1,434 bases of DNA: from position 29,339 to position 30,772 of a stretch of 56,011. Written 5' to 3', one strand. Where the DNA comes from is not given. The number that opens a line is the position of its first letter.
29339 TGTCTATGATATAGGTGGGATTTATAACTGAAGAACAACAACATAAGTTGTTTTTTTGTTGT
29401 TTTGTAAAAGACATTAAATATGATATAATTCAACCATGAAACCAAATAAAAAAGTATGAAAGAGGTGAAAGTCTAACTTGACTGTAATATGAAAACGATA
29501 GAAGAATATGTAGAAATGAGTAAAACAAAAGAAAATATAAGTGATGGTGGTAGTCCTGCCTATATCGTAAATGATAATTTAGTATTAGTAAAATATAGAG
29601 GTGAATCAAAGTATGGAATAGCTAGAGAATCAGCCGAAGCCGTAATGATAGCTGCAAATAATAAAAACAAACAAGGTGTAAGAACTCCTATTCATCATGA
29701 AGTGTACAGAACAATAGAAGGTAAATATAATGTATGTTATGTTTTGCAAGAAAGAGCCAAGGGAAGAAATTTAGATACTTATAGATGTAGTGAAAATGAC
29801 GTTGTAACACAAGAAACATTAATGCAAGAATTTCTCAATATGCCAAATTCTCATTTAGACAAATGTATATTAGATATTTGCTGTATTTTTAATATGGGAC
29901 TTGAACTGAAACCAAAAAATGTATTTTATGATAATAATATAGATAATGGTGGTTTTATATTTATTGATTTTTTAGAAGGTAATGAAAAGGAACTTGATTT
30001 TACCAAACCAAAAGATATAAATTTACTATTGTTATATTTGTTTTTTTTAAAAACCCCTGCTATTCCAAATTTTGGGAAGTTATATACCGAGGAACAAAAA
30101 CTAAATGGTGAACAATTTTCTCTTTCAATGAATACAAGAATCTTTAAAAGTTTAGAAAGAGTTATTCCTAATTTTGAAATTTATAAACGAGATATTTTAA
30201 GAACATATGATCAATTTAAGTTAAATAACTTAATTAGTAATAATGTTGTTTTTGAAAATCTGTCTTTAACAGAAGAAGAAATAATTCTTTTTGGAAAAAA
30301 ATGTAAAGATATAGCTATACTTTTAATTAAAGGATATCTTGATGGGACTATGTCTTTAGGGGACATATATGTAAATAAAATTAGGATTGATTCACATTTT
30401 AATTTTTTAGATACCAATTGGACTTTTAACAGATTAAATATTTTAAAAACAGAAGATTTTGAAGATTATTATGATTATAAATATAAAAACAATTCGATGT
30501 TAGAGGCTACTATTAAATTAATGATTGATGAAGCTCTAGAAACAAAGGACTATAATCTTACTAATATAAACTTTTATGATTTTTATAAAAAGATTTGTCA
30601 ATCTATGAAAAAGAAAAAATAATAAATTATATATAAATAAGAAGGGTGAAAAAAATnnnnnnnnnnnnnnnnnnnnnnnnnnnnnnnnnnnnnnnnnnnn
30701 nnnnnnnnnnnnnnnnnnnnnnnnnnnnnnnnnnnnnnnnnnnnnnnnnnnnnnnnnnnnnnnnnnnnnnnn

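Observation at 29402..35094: Tight six-gene operon whose recognisable members all act on nucleotide/nucleoside conjugates (kinase-fold, MccF-like, HExxH, PP-loop, DUF2419/Qng1-like, Nudix)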

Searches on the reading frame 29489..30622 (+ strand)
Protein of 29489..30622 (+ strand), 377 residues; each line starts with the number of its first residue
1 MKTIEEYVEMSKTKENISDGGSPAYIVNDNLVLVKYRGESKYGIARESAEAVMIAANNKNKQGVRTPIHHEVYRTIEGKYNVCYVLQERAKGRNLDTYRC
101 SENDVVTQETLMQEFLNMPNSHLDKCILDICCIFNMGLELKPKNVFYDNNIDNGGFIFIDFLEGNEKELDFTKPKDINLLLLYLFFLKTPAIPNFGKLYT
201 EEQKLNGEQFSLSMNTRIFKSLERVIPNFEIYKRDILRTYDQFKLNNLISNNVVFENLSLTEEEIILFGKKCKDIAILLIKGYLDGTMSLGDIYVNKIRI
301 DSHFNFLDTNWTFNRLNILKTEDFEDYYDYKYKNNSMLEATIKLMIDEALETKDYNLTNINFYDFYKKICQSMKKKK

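Call 3: search_protein_families(library=pfam, proteins=[window:29489-30622:+], max_evalue=0.01)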
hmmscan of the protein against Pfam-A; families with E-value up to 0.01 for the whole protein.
window:29489-30622:+ (377 aa): 0 families

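Call 4: search_protein_families(library=ncbifam, proteins=[window:29489-30622:+], max_evalue=0.01)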
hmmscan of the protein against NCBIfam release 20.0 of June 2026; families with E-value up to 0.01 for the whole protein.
window:29489-30622:+ (377 aa): 0 families

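Call 8: search_protein_families(library=padloc, proteins=[window:29489-30622:+], max_evalue=0.01)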
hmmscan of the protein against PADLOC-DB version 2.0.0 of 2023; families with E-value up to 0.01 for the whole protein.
window:29489-30622:+ (377 aa): 0 families

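Call 9: search_solved_structures(query=window:29489-30622:+, max_evalue=1)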
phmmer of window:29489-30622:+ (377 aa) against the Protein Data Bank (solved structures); distinct sequences matched with E-value up to 1: 1.
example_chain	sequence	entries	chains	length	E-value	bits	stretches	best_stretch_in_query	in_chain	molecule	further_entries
3jcm_T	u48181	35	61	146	0.21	13.9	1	202-264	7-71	Small nuclear ribonucleoprotein Sm D1 | SMD1 isoform 1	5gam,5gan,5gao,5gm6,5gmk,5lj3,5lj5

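Call 37: find_homologous_proteins(query=window:29489-30622:+, max_evalue=0.001)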
Query window:29489-30622:+ (377 aa): 37 proteins with E <= 0.001 among 2739 candidates.
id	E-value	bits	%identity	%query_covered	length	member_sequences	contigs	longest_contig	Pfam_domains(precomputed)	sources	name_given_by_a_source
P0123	8.2e-249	843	100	100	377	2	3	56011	-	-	-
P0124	7.8e-129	448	56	98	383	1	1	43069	-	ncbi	-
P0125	1.6e-125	437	54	98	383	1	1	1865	-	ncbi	-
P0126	5.0e-122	426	54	99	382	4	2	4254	-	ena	-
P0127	3.4e-68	249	42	93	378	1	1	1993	-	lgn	-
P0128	7.2e-66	241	42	84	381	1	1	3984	-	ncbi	-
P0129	1.0e-65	240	40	93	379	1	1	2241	-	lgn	-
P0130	3.0e-65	239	40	96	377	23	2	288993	-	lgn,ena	-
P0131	1.3e-64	237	40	90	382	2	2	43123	-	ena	-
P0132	4.5e-64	235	38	100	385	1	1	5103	-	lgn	-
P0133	3.7e-62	229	39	88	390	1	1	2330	-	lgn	-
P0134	2.5e-61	226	39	93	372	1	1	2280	-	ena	-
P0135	2.6e-61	226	40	93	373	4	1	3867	-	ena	-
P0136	7.7e-61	224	37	95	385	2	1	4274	-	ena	-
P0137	2.3e-60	223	38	84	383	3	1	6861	-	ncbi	-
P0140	6.9e-59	218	38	93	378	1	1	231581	-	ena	-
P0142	1.7e-58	217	36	93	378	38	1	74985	-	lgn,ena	-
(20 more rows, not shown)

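Call 39: find_encoding_contigs(protein=P0124, flank=8000, max_places=2)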
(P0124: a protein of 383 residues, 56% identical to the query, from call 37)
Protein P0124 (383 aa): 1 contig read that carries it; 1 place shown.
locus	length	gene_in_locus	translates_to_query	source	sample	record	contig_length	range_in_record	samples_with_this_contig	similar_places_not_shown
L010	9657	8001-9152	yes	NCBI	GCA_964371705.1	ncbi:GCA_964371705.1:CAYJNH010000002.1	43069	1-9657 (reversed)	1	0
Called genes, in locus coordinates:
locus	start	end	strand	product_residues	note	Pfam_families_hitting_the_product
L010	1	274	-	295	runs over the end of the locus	-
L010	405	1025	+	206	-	PF12535:Nudix_N, PF00293:NUDIX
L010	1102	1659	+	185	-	-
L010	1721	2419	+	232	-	PF08713:DNA_alkylation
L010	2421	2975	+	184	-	PF02805:Ada_Zn_binding, PF12833:HTH_18, PF00165:HTH_AraC (weak)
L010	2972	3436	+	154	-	PF02870:Methyltransf_1N (faint), PF01035:DNA_binding_1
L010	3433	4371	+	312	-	PF08902:DUF1848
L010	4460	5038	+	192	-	PF03352:Adenine_glyco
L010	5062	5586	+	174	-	PF01928:CYTH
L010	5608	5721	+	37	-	-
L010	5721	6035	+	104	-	-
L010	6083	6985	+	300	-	PF02541:Ppx-GppA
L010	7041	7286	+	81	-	-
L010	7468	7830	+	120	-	-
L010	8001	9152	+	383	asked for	-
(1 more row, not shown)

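Call 40: find_encoding_contigs(protein=P0130, flank=8000, max_places=2)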
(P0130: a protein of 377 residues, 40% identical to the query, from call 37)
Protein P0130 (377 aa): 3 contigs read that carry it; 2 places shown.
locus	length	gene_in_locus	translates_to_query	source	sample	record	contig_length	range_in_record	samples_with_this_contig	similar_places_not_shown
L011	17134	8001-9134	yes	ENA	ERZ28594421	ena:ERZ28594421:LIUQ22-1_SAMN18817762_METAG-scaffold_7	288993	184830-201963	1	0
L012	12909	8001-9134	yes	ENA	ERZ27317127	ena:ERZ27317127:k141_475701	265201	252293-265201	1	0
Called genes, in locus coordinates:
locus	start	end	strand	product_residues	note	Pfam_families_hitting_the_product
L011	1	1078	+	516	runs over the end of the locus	PF01266:DAO (weak), PF01593:Amino_oxidase, PF07992:Pyr_redox_2 (faint), PF12831:FAD_oxidored (faint), PF13450:NAD_binding_8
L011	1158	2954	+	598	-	PF00009:GTP_EFTU, PF03144:GTP_EFTU_D2, PF22042:EF-G_D2 (weak), PF00679:EFG_C, PF06421:LepA_C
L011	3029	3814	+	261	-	-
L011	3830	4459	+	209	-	-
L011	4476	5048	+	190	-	PF01966:HD (weak)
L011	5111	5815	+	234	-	PF02535:Zip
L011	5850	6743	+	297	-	PF01545:Cation_efflux, PF16916:ZT_dimer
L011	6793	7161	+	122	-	PF06397:Desulfoferrod_N, PF01880:Desulfoferrodox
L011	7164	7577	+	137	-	PF00903:Glyoxalase (weak)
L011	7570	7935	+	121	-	PF13811:DUF4186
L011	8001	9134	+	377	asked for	-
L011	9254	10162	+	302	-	PF00126:HTH_1, PF03466:LysR_substrate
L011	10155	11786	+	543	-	-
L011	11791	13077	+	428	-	PF08719:NADAR, PF01368:DHH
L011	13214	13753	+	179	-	PF00293:NUDIX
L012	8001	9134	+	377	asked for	-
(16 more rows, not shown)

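Call 60: predict_structure(alignment_id=A3)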
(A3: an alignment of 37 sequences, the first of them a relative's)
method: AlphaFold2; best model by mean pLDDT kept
length: 377 residues; sequences in the alignment: 37
mean_pLDDT: 94.9   pTM: 0.91
mean pLDDT of the five models: 94.9, 94.8, 94.6, 94.1, 93.8
residues with pLDDT >= 90: 358; 70-90: 17; 50-70: 2; < 50: 0
segments of 3 or more residues with pLDDT < 50: none
pLDDT, mean of each block of 10 residues (from residue 1): 93 91 93 96 94 98 97 96 97 95 94 97 98 96 96 95 97 96 96 89 95 97 97 96 96 95 96 97 97 95 96 93 93 95 97 92 93 76
secondary structure, 60 per line:
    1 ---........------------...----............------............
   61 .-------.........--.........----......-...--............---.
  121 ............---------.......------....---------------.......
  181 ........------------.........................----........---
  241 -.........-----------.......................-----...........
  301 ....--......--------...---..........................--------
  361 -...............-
elements in order: H4-11 E24-26 E31-39 H49-61 E69-77 E80-88 H95-98 H105-116 H120-132 E145-148 E155-158 H174-188 H201-225 H230-237 H242-250 H262-284 H290-304 H307-312 H327-352 H362-376

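Call 64: fold_search(model_id=the predicted structure, library=pdb)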
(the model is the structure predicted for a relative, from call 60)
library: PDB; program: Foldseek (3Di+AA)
matches with E <= 10: 1200; with E <= 0.001: 19
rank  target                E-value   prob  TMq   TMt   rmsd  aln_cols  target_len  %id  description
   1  3kc3_I                1.4e-04  1.00  0.31  0.38  10.9       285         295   14  MK2 complexed to inhibitor N4-(7-(benzofuran-2-yl)-1H-indazol-5-yl)pyrimidine-2,4-diamine (released 2010-01-12)
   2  3gok_G                3.3e-04  1.00  0.30  0.37  12.3       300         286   12  Binding site mapping of protein ligands (released 2010-03-02)
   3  3gok_A                4.0e-04  1.00  0.31  0.39  11.7       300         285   12  Binding site mapping of protein ligands (released 2010-03-02)
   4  3kc3_H                4.2e-04  1.00  0.32  0.40  10.5       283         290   15  MK2 complexed to inhibitor N4-(7-(benzofuran-2-yl)-1H-indazol-5-yl)pyrimidine-2,4-diamine (released 2010-01-12)
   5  3pg1                  4.2e-04  0.99  0.27  0.29  21.2       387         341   10  MAP kinase LmaMPK10 from Leishmania major (1.95 angs resolution) (released 2011-11-16)
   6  1zxe_F                4.4e-04  1.00  0.27  0.37  14.6       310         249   13  Crystal Structure of eIF2alpha Protein Kinase GCN2: D835N Inactivating Mutant in Apo Form (released 2005-06-21)
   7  6qf4                  4.6e-04  1.00  0.32  0.39  11.6       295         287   14  X-Ray structure of human Serine/Threonine Kinase 17B (STK17B) aka DRAK2 in complex with ADP obtained by on-chip soaking (released 2019-07-10)
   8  8sap_A                4.6e-04  1.00  0.27  0.15  15.0       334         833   14  Crystal structure of class III lanthipeptide synthetase ThurKC (released 2023-10-11)
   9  7nry                  4.8e-04  1.00  0.30  0.37  13.7       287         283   16  Re-refinement of MAPKAP kinase-2/inhibitor complex 3fyj (released 2022-02-09)
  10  3she                  5.6e-04  1.00  0.33  0.43  13.0       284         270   14  Novel ATP-competitive MK2 inhibitors with potent biochemical and cell-based activity throughout the series (released 2011-12-14)
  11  3r30                  6.1e-04  1.00  0.31  0.41  10.1       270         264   13  MK2 kinase bound to Compound 2 (released 2011-05-25)
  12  3gok_C                6.1e-04  1.00  0.31  0.38  11.8       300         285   12  Binding site mapping of protein ligands (released 2010-03-02)
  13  9csk_D                7.8e-04  1.00  0.27  0.34   9.9       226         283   14  Crystal structure of CDK4 cyclin D1 in complex with atirmociclib (released 2025-03-26)
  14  2onl_D                7.8e-04  1.00  0.28  0.33  14.5       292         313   13  Crystal Structure of the p38a-MAPKAP kinase 2 Heterodimer (released 2007-02-06)
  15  8sam_A                7.8e-04  0.99  0.26  0.14  15.3       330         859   14  Crystal structure of class III lanthipeptide synthetase LP-GS-ThurKC in complex with ATP (released 2023-10-11)
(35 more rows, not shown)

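Call 76: find_encoding_contigs(protein=P0140, flank=5000, max_places=1)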
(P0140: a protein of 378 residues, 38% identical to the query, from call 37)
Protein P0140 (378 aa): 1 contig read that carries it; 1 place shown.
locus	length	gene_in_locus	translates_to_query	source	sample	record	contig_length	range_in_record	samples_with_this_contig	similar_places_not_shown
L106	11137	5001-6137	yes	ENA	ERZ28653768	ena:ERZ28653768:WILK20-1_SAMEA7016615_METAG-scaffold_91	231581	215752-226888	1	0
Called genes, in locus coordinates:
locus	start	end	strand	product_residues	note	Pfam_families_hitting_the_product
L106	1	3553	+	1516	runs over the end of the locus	-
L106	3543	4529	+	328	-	-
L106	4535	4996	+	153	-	PF00692:dUTPase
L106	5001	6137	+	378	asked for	-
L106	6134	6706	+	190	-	PF03734:YkuD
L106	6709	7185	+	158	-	-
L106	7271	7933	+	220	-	-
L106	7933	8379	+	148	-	-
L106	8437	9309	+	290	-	PF10672:Methyltrans_SAM, PF03602:Cons_hypoth95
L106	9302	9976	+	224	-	PF00849:PseudoU_synth_2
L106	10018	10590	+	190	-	-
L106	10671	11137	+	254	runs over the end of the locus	-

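Call 77: find_encoding_contigs(protein=P0142, flank=5000, max_places=1)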
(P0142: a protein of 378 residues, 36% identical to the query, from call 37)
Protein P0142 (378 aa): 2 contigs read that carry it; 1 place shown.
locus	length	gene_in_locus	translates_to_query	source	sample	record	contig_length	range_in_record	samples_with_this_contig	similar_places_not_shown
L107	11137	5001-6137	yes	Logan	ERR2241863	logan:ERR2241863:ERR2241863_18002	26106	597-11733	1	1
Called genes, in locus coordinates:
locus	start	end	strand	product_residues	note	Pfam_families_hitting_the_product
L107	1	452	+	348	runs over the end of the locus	?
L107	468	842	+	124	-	-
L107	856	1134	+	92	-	-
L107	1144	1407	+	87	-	-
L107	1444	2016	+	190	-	PF01966:HD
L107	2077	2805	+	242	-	PF02535:Zip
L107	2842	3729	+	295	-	PF01545:Cation_efflux, PF16916:ZT_dimer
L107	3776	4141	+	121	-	PF06397:Desulfoferrod_N, PF01880:Desulfoferrodox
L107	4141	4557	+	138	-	PF00903:Glyoxalase (weak)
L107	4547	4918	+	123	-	PF13811:DUF4186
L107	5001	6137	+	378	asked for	-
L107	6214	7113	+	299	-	PF00126:HTH_1, PF03466:LysR_substrate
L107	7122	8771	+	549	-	-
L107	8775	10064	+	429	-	PF08719:NADAR, PF01368:DHH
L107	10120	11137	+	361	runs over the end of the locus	PF11187:Mbeg1-like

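Call 78: find_encoding_contigs(protein=P0131, flank=5000, max_places=1)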
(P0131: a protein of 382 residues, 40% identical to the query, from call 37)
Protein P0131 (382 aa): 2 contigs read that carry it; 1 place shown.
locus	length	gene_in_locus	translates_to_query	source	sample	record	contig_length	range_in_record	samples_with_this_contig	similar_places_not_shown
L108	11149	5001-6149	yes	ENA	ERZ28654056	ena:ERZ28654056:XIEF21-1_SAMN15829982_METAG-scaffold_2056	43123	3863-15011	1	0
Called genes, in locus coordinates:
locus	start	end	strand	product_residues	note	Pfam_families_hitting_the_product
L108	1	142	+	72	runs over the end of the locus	PF03118:RNA_pol_A_CTD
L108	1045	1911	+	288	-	PF10672:Methyltrans_SAM, PF03602:Cons_hypoth95 (weak), PF09445:Methyltransf_15 (weak)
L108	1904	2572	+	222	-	PF00849:PseudoU_synth_2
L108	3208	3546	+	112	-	PF01245:Ribosomal_L19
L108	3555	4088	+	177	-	PF10502:Peptidase_S26, PF00717:Peptidase_S24 (weak)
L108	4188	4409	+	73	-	-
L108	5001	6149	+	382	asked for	-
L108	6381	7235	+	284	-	PF02498:Bro-N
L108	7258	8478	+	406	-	PF00239:Resolvase, PF07508:Recombinase, PF13408:Zn_ribbon_recom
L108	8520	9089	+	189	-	-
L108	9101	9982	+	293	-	PF03193:RsgA_GTPase (faint), PF01926:MMR_HSR1, PF02421:FeoB_N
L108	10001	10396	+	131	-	-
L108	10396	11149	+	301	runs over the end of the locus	-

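Call 79: search_dna_similar(query=window:29489-30622:+, collection=phages, mode=protein, max_evalue=0.001, max_rows=8)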
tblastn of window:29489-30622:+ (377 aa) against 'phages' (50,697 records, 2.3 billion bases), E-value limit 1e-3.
No match.

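Call 81: search_protein_families(library=phrogs, proteins=[window:29489-30622:+], max_evalue=0.001)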
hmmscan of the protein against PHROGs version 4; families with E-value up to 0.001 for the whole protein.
window:29489-30622:+ (377 aa): 0 families
